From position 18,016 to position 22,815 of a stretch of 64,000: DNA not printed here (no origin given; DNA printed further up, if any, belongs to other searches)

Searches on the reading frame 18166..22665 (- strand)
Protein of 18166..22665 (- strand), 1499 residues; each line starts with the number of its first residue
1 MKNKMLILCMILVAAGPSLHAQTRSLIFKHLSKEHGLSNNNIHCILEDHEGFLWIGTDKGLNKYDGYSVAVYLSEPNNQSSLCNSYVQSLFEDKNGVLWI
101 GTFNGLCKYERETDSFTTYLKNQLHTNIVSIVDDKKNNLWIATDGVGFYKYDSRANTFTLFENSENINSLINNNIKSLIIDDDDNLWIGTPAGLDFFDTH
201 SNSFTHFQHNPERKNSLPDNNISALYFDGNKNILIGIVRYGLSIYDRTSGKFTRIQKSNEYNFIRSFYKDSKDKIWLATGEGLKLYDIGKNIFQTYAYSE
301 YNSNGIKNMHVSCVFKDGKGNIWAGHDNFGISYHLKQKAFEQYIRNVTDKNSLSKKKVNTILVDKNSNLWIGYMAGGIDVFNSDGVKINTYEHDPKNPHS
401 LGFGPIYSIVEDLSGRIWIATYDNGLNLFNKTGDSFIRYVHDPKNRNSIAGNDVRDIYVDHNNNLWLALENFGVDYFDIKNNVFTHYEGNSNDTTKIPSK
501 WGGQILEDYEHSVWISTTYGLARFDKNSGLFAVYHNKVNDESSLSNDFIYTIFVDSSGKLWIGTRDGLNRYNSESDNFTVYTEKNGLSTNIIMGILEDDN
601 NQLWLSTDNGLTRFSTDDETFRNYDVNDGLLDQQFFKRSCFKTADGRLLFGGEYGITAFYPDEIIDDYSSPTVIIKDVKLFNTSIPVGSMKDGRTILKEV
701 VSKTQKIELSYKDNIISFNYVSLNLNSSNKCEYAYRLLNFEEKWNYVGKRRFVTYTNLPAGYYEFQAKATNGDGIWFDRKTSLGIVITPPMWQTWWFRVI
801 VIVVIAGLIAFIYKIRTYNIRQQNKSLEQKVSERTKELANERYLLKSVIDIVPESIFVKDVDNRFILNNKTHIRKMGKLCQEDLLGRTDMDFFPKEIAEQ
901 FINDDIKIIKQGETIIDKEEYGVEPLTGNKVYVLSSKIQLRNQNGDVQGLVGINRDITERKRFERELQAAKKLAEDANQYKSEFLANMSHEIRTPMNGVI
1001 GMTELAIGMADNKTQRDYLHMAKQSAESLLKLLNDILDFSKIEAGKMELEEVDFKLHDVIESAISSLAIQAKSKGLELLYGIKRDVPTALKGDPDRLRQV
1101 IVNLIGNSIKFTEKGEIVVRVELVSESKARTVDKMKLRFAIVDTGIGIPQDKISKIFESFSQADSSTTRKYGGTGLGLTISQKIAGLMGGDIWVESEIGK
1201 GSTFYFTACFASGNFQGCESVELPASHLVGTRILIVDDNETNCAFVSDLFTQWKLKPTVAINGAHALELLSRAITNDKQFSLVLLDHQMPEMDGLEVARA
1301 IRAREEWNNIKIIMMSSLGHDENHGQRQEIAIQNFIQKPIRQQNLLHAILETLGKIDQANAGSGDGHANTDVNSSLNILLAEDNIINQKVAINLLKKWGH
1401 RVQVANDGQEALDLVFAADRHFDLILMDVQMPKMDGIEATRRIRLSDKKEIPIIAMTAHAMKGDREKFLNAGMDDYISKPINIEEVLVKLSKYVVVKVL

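Call 3: search_protein_families(library=pfam, proteins=[window:18166-22665:-], max_evalue=0.01)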
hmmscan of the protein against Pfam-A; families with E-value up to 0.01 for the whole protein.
window:18166-22665:- (1499 aa): 9 families
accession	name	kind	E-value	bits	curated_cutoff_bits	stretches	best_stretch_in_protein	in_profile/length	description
PF07494.17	Reg_prop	-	3.5e-55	177.3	20.4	4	36-58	1-23/24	Two component regulator propeller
PF00072.30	Response_reg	-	3.6e-48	162.8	30.2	2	1378-1489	1-109/111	Response regulator receiver domain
PF02518.31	HATPase_c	-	1.4e-30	106.4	26.4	1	1092-1207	1-106/111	Histidine kinase-, DNA gyrase B-, and HSP90-like ATPase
PF00512.31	HisKA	-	1.3e-20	73.7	26.9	1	981-1045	2-66/66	His Kinase A (phospho-acceptor) domain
PF07495.19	Y_Y_Y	-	1.8e-14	53.8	26.6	1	726-787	3-64/65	Y_Y_Y domain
PF08448.16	PAS_4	-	2.4e-14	53.9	23.1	1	852-962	4-110/110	PAS fold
PF23748.1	Beta-prop_LRRK2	-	1.2e-10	41.4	26.9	0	347-378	265-296/359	LRRK2 beta propeller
PF13426.13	PAS_9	-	1.3e-07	32.3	27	1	853-959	1-103/103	PAS domain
PF12621.13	PHM7_ext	-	0.00019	21.9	22.1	0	294-360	19-84/92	Extracellular tail, of 10TM putative phosphate transporter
